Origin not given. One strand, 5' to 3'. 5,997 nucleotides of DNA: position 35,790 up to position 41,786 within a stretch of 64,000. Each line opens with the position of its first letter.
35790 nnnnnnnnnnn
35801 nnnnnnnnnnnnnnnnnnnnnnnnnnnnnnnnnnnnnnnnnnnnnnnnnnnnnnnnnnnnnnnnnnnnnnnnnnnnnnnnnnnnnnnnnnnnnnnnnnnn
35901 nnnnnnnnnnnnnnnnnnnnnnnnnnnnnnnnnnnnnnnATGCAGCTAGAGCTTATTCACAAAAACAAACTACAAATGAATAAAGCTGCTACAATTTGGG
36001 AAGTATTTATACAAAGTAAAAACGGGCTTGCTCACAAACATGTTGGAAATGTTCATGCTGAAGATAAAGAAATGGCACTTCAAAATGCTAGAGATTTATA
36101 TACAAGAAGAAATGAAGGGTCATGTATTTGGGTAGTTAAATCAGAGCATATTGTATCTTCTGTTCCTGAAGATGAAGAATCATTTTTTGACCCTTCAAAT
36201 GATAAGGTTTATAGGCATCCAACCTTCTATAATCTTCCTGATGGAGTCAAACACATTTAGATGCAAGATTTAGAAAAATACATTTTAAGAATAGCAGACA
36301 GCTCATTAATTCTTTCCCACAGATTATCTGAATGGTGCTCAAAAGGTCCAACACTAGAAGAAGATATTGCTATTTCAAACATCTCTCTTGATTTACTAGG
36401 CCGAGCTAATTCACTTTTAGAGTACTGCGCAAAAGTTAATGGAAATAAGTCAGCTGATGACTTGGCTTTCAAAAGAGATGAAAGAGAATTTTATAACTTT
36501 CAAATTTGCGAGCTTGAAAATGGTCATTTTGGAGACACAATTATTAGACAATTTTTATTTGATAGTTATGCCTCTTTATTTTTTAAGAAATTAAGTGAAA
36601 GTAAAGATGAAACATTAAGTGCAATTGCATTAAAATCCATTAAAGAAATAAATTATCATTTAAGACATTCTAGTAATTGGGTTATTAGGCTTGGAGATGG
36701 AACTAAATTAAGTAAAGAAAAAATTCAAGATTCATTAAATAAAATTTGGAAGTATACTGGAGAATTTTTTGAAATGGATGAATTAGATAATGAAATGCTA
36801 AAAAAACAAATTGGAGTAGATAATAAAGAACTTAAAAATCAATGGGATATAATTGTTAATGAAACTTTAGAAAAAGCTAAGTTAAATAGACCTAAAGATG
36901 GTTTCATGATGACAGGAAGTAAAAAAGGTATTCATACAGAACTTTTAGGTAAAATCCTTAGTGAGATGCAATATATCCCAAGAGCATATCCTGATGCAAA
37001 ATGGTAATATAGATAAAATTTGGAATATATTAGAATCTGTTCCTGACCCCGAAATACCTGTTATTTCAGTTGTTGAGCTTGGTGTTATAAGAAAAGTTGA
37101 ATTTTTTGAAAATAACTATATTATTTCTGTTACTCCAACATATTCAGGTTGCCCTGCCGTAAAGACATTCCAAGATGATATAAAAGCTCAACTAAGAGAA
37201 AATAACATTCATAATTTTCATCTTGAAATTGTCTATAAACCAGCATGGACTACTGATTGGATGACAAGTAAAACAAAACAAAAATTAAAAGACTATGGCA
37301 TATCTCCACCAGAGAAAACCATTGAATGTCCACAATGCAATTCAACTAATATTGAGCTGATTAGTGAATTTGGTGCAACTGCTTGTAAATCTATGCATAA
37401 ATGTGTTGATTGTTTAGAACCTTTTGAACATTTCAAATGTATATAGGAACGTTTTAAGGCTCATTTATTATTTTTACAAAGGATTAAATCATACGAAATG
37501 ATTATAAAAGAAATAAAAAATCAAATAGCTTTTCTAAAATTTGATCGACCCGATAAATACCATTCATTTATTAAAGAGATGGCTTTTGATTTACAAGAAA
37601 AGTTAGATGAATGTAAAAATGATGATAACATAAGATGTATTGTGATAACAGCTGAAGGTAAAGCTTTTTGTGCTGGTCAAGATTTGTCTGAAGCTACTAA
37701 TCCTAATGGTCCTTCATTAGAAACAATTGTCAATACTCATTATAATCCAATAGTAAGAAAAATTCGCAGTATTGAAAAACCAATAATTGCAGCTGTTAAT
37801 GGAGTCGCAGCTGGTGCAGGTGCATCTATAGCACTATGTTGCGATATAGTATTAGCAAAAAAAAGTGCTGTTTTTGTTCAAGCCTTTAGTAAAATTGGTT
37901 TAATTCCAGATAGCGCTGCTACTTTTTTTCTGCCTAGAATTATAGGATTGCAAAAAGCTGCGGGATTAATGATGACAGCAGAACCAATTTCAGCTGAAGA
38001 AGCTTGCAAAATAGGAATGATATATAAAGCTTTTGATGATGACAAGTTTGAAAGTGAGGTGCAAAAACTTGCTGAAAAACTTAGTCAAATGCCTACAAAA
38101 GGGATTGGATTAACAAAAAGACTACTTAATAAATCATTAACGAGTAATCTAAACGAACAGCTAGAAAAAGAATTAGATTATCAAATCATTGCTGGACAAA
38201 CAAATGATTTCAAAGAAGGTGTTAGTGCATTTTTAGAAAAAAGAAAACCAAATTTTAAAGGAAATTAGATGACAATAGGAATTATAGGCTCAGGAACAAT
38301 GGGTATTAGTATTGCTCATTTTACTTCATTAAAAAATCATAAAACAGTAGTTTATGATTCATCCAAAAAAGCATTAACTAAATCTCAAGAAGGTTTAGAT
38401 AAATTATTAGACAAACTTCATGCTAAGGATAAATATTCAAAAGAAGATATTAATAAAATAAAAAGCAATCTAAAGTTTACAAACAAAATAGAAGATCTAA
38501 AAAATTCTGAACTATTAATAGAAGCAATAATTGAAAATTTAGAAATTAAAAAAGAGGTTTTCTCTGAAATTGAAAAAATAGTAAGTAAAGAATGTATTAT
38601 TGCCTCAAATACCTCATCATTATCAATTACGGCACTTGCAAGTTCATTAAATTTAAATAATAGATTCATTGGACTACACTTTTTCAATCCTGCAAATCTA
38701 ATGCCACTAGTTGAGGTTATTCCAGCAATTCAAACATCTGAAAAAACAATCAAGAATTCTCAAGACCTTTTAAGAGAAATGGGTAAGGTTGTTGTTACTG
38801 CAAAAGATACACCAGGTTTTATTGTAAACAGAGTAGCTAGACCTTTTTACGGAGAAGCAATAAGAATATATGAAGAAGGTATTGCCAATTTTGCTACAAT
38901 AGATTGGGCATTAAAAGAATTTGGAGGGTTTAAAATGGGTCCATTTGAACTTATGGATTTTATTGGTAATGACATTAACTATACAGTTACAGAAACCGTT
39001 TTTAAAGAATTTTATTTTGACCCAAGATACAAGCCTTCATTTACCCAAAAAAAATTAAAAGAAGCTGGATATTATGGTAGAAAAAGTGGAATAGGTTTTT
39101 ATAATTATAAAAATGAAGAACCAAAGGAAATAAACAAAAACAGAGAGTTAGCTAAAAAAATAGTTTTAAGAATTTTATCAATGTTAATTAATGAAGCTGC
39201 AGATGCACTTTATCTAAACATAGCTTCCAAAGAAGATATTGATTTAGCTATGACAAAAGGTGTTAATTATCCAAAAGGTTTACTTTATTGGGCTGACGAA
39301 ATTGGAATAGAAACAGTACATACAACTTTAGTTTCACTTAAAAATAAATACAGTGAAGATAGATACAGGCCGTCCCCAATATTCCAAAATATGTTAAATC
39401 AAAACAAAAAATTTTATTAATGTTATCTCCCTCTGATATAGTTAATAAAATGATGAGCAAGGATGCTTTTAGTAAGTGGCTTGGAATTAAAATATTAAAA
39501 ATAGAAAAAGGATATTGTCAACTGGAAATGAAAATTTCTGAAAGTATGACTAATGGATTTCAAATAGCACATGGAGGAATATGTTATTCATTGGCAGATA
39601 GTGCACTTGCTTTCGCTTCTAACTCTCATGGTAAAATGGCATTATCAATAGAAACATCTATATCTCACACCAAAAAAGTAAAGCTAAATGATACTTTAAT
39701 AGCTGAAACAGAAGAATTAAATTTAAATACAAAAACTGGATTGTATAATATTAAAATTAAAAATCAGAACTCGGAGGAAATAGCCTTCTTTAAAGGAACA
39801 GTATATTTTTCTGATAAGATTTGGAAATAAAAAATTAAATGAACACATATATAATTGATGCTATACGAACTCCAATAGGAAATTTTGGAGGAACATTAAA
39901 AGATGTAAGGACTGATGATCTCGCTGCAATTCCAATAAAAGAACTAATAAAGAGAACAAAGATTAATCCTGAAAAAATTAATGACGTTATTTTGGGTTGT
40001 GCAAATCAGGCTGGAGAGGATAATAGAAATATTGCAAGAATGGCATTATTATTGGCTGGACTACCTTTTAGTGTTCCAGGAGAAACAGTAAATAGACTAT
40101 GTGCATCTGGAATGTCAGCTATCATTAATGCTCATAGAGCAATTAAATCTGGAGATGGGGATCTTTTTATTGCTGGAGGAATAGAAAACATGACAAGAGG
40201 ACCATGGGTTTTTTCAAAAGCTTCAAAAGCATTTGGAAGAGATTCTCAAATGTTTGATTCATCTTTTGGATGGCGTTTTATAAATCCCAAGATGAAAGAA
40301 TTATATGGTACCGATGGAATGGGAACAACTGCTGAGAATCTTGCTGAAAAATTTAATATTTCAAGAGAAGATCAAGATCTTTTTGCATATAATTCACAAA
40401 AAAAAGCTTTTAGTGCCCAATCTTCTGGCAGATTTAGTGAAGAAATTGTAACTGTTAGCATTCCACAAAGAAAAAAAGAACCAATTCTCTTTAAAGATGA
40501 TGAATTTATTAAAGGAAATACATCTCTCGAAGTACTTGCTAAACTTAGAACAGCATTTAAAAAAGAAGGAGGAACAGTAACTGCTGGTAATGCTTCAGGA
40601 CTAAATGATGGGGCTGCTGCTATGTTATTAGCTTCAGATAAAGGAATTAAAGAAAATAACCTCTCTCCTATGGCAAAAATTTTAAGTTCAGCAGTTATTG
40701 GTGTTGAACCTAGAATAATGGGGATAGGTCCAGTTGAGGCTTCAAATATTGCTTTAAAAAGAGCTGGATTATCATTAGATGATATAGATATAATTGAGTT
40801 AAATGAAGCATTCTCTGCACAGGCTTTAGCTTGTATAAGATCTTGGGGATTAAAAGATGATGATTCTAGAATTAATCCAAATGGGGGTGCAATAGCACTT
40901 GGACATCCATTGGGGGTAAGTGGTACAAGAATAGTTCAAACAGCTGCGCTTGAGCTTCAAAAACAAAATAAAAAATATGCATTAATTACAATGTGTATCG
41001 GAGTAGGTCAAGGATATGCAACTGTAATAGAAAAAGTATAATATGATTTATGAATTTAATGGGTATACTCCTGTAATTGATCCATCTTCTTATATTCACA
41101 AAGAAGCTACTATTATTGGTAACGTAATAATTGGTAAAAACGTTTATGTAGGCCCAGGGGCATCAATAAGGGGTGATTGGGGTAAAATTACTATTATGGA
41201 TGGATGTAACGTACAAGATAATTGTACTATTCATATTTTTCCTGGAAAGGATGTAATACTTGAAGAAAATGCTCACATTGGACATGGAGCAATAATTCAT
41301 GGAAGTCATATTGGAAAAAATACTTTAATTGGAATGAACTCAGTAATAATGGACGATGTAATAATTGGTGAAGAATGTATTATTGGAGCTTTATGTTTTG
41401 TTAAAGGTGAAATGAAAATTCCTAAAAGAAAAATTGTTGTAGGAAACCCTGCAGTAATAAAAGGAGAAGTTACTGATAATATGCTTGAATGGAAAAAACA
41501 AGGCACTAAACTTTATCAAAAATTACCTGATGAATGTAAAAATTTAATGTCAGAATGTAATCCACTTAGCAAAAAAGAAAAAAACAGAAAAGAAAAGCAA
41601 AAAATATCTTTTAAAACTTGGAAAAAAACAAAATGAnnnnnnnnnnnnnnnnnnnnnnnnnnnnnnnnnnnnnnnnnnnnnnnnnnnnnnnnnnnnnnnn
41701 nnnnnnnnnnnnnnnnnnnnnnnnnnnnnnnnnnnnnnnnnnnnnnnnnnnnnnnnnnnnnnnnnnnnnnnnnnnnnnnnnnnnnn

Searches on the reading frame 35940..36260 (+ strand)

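Call 28: search_protein_families(library=pfam, max_evalue=0.00001, proteins=[window:35940-36260:+])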
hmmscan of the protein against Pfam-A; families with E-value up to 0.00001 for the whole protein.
window:35940-36260:+ (106 aa): 1 family
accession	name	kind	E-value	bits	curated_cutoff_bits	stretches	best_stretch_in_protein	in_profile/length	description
PF06243.16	PaaB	-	3.3e-39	133.4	27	1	19-103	4-88/89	Phenylacetic acid degradation B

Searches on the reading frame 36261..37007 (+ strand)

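Call 28: search_protein_families(library=pfam, max_evalue=0.00001, proteins=[window:36261-37007:+])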
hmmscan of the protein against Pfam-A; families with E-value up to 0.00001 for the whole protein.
window:36261-37007:+ (248 aa): 1 family
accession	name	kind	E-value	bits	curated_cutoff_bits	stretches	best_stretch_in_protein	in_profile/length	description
PF05138.18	PaaA_PaaC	-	9e-86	287.7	28.5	1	3-248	17-263/263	Phenylacetic acid catabolic protein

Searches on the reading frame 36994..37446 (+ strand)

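Call 28: search_protein_families(library=pfam, max_evalue=0.00001, proteins=[window:36994-37446:+])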
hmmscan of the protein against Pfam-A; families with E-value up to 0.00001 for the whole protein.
window:36994-37446:+ (150 aa): 2 families
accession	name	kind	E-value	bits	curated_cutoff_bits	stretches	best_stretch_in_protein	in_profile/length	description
PF23451.1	Zn_ribbon_PaaD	-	9.9e-21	73.6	27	1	106-148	11-53/53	PaaD zinc beta ribbon domain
PF01883.24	FeS_assembly_P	-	3.3e-12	46.9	23.5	1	7-68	2-62/73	Iron-sulfur cluster assembly protein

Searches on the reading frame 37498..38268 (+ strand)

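Call 28: search_protein_families(library=pfam, max_evalue=0.00001, proteins=[window:37498-38268:+])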
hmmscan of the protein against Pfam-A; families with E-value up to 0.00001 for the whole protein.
window:37498-38268:+ (256 aa): 2 families
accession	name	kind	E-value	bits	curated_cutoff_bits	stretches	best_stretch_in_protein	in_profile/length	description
PF00378.25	ECH_1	-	2.3e-65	220.9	27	1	5-255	1-250/251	Enoyl-CoA hydratase/isomerase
PF16113.10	ECH_2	-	2.2e-32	113.3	27.2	1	12-194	3-187/335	Enoyl-CoA hydratase/isomerase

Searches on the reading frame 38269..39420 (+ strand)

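Call 29: search_protein_families(library=pfam, max_evalue=0.00001, proteins=[window:38269-39420:+])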
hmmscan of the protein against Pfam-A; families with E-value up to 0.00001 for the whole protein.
window:38269-39420:+ (383 aa): 2 families
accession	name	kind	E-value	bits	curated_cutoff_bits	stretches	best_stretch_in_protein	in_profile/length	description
PF02737.24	3HCDH_N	-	1.2e-57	195.2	22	1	2-181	1-180/180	3-hydroxyacyl-CoA dehydrogenase, NAD binding domain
PF00725.27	3HCDH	-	1.6e-47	160.4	22.1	2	183-280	1-97/97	3-hydroxyacyl-CoA dehydrogenase, C-terminal domain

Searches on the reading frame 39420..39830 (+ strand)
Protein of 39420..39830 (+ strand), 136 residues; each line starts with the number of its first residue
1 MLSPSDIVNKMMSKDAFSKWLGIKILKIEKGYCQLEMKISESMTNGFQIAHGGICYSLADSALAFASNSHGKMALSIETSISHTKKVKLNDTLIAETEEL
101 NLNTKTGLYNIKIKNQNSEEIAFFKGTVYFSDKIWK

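Call 29: search_protein_families(library=pfam, max_evalue=0.00001, proteins=[window:39420-39830:+])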
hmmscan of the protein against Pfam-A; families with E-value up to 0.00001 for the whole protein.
window:39420-39830:+ (136 aa): 1 family
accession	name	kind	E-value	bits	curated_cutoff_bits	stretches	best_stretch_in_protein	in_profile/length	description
PF03061.28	4HBT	-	2.6e-10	40.9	20.6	1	48-121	2-78/79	Thioesterase superfamily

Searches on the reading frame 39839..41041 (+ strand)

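Call 29: search_protein_families(library=pfam, max_evalue=0.00001, proteins=[window:39839-41041:+])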
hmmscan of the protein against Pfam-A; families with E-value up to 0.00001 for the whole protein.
window:39839-41041:+ (400 aa): 2 families
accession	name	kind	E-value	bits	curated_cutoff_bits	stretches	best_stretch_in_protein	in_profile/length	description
PF00108.29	Thiolase_N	-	3e-81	273.1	26.4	1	4-267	2-259/260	Thiolase, N-terminal domain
PF02803.24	Thiolase_C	-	3.9e-45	152.9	27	1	276-399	2-123/123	Thiolase, C-terminal domain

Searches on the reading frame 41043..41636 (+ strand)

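Call 29: search_protein_families(library=pfam, max_evalue=0.00001, proteins=[window:41043-41636:+])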
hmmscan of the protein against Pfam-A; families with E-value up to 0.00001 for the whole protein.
window:41043-41636:+ (197 aa): 3 families
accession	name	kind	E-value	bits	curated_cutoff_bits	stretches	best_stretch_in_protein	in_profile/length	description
PF00132.30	Hexapep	-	3.1e-21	74.5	27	2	87-122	1-36/36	Bacterial transferase hexapeptide (six repeats)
PF25084.1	LbH_EIF2B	-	4e-09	36.9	54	0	11-85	23-93/105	EIF2B subunit epsilon LbH domain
PF14602.12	Hexapep_2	-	6e-07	29.5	27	0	90-116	4-28/34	Hexapeptide repeat of succinyl-transferase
